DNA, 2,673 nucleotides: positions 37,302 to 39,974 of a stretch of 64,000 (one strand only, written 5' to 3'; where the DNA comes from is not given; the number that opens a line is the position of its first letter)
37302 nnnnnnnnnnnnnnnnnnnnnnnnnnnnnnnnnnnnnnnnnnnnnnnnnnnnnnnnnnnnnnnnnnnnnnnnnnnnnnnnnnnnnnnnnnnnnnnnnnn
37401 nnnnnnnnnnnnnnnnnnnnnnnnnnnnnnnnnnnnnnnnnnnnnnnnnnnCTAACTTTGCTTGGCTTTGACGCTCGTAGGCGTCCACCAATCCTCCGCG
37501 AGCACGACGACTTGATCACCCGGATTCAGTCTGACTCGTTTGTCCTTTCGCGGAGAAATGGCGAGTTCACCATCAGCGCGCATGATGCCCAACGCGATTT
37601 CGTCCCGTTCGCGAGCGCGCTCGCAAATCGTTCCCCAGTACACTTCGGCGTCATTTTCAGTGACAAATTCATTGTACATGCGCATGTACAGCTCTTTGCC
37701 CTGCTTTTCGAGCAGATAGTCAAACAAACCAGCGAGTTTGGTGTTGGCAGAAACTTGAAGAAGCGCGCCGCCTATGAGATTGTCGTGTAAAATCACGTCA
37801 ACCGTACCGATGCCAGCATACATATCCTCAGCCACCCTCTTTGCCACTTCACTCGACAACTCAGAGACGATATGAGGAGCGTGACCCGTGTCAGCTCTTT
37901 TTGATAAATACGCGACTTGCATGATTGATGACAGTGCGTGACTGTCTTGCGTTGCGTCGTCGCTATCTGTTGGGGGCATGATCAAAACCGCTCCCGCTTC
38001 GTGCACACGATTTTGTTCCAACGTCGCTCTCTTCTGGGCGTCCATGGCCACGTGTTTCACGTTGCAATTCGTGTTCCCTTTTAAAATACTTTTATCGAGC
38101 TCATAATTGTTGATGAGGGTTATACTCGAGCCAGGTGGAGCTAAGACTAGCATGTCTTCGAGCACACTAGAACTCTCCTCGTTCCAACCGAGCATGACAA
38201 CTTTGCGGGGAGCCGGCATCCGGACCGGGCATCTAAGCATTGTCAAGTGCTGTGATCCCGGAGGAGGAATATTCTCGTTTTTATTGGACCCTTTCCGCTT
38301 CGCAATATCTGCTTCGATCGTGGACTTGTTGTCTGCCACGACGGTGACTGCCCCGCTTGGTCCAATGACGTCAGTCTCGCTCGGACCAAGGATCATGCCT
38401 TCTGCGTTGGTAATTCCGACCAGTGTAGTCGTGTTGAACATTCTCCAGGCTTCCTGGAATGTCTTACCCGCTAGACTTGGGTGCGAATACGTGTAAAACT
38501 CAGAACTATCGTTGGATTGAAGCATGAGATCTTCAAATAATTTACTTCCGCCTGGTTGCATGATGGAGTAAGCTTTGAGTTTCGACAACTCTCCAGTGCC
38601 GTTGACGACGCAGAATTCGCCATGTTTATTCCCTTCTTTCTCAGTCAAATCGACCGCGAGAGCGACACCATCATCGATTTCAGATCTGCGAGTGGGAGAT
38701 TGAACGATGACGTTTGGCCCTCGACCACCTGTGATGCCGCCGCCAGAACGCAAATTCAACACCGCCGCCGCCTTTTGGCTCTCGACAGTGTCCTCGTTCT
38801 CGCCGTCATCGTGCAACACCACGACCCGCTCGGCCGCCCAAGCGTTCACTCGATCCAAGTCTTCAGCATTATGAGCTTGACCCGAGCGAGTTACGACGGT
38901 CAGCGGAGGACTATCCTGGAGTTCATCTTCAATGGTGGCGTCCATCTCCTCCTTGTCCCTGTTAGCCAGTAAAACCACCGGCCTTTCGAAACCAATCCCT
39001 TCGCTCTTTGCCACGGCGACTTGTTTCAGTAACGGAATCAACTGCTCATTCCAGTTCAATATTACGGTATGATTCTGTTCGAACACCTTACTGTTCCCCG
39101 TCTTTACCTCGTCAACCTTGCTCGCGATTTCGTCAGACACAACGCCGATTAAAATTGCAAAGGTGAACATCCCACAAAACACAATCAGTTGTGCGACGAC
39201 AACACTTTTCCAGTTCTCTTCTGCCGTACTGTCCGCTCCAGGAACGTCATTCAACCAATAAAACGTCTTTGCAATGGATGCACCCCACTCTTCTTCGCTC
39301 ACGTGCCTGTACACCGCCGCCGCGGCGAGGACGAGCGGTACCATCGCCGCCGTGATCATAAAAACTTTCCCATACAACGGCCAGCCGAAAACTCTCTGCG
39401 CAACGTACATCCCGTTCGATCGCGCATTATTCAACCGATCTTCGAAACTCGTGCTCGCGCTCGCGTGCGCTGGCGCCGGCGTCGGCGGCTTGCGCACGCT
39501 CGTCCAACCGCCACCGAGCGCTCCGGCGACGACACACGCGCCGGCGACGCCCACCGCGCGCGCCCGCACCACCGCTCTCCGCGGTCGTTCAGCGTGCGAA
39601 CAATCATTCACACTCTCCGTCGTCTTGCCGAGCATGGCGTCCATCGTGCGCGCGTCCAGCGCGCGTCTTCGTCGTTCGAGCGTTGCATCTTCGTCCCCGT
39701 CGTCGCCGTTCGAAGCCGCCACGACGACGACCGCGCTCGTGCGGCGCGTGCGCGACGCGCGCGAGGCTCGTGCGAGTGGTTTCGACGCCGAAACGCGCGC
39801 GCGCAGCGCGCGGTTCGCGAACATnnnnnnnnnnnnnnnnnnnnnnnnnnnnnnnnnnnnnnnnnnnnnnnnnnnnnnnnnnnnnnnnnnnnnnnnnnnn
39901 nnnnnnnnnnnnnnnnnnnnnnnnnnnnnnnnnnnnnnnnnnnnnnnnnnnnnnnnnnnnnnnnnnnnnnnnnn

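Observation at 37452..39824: CASTOR/POLLUX/DMI1-family channel homologue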

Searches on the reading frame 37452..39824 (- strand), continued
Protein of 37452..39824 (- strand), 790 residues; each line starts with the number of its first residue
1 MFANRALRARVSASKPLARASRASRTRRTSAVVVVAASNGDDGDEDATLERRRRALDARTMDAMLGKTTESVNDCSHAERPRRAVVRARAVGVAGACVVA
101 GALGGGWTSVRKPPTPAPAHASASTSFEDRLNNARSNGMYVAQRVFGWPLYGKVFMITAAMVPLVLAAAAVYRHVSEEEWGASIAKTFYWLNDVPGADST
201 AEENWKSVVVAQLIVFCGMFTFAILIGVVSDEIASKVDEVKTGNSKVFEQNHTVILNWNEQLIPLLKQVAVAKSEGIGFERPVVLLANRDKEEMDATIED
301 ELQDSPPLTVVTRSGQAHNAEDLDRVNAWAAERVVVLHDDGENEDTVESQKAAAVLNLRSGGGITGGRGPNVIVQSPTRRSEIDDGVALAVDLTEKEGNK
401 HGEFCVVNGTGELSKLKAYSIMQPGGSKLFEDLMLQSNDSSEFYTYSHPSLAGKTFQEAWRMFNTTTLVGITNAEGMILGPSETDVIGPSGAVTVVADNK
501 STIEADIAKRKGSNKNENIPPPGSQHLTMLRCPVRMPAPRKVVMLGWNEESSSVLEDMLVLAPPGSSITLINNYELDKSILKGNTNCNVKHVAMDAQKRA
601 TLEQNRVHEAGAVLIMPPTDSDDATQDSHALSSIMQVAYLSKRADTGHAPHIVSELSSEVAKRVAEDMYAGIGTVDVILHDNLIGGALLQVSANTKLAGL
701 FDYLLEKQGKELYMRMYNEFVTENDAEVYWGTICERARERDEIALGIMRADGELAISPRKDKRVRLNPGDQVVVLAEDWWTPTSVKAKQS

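Call 56: predict_structure(alignment_id=A5)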
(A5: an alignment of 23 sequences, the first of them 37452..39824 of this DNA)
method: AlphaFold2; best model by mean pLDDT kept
length: 790 residues; sequences in the alignment: 23
mean_pLDDT: 75.7   pTM: 0.65
mean pLDDT of the five models: 75.7, 75.4, 73.7, 73.1, 71.9
residues with pLDDT >= 90: 192; 70-90: 396; 50-70: 92; < 50: 110
segments of 3 or more residues with pLDDT < 50: 1-45, 66-126
pLDDT, mean of each block of 10 residues (from residue 1): 27 28 29 29 47 61 47 27 25 33 33 34 46 62 64 78 83 82 80 59 73 82 82 81 80 90 88 76 91 91 87 91 89 89 83 87 65 83 77 72 76 82 88 77 87 90 88 81 90 87 75 62 87 86 92 90 92 87 88 91 92 90 88 94 88 90 92 88 84 80 70 90 88 91 92 89 91 88 68
secondary structure, 60 per line:
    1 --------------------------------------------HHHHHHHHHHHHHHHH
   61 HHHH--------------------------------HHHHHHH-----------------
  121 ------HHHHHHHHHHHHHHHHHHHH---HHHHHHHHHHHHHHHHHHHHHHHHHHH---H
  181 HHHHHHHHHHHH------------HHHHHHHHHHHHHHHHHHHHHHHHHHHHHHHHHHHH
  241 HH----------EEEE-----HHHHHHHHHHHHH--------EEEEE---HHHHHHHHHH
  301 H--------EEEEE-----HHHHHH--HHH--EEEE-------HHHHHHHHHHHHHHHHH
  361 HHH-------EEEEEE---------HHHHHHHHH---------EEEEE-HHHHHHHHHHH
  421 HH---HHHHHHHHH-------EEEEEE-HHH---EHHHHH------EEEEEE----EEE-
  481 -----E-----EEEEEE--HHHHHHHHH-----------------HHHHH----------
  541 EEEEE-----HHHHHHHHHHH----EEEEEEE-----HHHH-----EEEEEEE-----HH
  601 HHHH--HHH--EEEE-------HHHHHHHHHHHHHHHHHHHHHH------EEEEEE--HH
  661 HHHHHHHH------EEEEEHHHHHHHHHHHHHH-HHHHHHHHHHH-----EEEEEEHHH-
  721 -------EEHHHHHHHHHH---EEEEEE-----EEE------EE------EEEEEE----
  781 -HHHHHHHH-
elements in order (helices of 4 or more, strands of 3 or more residues): H45-64 H97-103 H127-146 H150-176 H180-192 H205-242 E253-256 H262-274 E283-287 H291-301 E310-314 H320-325 E333-336 H344-363 E371-376 H386-394 E404-408 H410-422 H426-434 E442-447 H456-460 E467-472 E477-479 E492-497 H500-508 H526-530 E541-545 H551-561 E566-572 H578-581 E587-593 H599-604 E612-615 H623-644 E651-656 H659-668 E675-679 H680-693 H695-705 E711-716 H730-739 E743-748 E754-756 E771-776 H782-789

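Call 59: fold_search(model_id=the predicted structure, library=pdb)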
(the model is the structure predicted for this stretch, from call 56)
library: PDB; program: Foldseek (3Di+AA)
matches with E <= 10: 1503; with E <= 0.001: 123
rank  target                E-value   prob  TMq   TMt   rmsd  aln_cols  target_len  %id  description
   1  6o7a_B                1.4e-33  1.00  0.54  0.83   4.2       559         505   23  Crystal structure of the LjCASTOR gating ring in the Ca2+-free state (released 2019-09-11)
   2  7vm8                  6.1e-32  1.00  0.53  0.80   5.4       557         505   23  Crystal structure of the MtDMI1 gating ring (released 2022-08-24)
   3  6o6j                  1.3e-31  1.00  0.54  0.81   4.4       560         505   22  Crystal structure of the LjCASTOR gating ring in the Ca2+ and Na+ condition (released 2019-09-11)
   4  6o7a_D                1.4e-31  1.00  0.53  0.81   4.6       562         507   22  Crystal structure of the LjCASTOR gating ring in the Ca2+-free state (released 2019-09-11)
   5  6o7c                  1.5e-31  1.00  0.53  0.81   4.4       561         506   22  Crystal structure of the LjCASTOR gating ring in the Ca2+ and K+ state (released 2019-09-11)
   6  6o7a_A                1.9e-29  1.00  0.53  0.80   4.8       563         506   22  Crystal structure of the LjCASTOR gating ring in the Ca2+-free state (released 2019-09-11)
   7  7rjt_A                7.2e-24  1.00  0.49  0.44  10.7       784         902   14  Aplysia Slo1 with Barium (released 2022-06-22)
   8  9dkl_A                8.9e-24  1.00  0.50  0.45  11.1       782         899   14  Ca2+ bound aplysia Slo1 F304A (released 2025-06-18)
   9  9dkf_A                3.2e-23  1.00  0.47  0.43  11.8       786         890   14  Ca2+ bound aplysia Slo1 R202Q (released 2025-06-18)
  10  9dit_A                8.7e-23  1.00  0.48  0.43  11.4       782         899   14  Ca2+ bound aplysia Slo1 R199Q (released 2025-06-18)
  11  9di8_A                1.2e-22  1.00  0.48  0.43  11.7       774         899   15  Ca2+ bound aplysia Slo1 - R196Q (released 2025-06-18)
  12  8vaz_A                1.4e-22  1.00  0.50  0.46  11.1       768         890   12  Structure of human Slo1 and human LRRC26 in EDTA - LRRD masked (released 2024-12-25)
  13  7rk6_A                1.4e-22  1.00  0.52  0.47  10.3       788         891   14  Aplysia Slo1 with Barium (released 2022-06-22)
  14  8hir_A                1.5e-22  1.00  0.52  0.46  12.7       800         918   13  potassium channels (released 2023-08-16)
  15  5tj6                  1.6e-22  1.00  0.47  0.43  11.8       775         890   13  Ca2+ bound aplysia Slo1 (released 2016-12-14)
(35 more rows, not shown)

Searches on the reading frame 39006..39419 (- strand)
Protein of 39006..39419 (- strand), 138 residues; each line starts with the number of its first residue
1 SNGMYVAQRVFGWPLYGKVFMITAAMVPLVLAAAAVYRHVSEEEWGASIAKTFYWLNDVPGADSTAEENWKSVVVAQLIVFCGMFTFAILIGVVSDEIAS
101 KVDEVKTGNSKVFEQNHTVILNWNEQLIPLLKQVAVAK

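Call 74: search_solved_structures(query=window:39006-39419:-, max_evalue=10, show_alignments=3)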
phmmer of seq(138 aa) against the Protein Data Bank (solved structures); distinct sequences matched with E-value up to 10: 13.
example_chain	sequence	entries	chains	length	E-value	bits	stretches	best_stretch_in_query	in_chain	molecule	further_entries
6o6j_A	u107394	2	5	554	0.0034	20.9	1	107-137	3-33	Ion channel CASTOR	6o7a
6o7c_A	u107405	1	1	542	0.0052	20.3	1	108-137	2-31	Ion channel CASTOR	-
8djb_A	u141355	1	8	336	0.0055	20.2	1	26-134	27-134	Calcium-gated potassium channel MthK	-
1lnq_A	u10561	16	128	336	0.028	17.9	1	26-134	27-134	POTASSIUM CHANNEL RELATED PROTEIN | Calcium-gated potassium channel MthK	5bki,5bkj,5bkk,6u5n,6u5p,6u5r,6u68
9z2m_A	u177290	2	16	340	0.029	17.9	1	26-134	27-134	Calcium-gated potassium channel MthK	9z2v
28no_A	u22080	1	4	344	0.029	17.9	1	26-134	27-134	Calcium-gated potassium channel MthK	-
3rbz_A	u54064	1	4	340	0.03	17.8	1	26-134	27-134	Calcium-gated potassium channel mthK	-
6oly_A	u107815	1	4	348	0.031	17.8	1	26-134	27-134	Calcium-gated potassium channel MthK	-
8fz7_A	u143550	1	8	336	0.19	15.2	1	26-134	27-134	Calcium-gated potassium channel MthK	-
7vm8_A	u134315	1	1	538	0.28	14.7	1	112-137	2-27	Ion channel DMI1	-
7bv6_B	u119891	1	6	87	0.42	14.1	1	39-112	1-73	Syntaxin-17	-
8eoi_K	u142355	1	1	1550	1.1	12.8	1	35-107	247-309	Voltage-dependent L-type calcium channel subunit alpha-1C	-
8hlp_A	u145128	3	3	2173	1.5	12.3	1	35-107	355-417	Voltage-dependent L-type calcium channel subunit alpha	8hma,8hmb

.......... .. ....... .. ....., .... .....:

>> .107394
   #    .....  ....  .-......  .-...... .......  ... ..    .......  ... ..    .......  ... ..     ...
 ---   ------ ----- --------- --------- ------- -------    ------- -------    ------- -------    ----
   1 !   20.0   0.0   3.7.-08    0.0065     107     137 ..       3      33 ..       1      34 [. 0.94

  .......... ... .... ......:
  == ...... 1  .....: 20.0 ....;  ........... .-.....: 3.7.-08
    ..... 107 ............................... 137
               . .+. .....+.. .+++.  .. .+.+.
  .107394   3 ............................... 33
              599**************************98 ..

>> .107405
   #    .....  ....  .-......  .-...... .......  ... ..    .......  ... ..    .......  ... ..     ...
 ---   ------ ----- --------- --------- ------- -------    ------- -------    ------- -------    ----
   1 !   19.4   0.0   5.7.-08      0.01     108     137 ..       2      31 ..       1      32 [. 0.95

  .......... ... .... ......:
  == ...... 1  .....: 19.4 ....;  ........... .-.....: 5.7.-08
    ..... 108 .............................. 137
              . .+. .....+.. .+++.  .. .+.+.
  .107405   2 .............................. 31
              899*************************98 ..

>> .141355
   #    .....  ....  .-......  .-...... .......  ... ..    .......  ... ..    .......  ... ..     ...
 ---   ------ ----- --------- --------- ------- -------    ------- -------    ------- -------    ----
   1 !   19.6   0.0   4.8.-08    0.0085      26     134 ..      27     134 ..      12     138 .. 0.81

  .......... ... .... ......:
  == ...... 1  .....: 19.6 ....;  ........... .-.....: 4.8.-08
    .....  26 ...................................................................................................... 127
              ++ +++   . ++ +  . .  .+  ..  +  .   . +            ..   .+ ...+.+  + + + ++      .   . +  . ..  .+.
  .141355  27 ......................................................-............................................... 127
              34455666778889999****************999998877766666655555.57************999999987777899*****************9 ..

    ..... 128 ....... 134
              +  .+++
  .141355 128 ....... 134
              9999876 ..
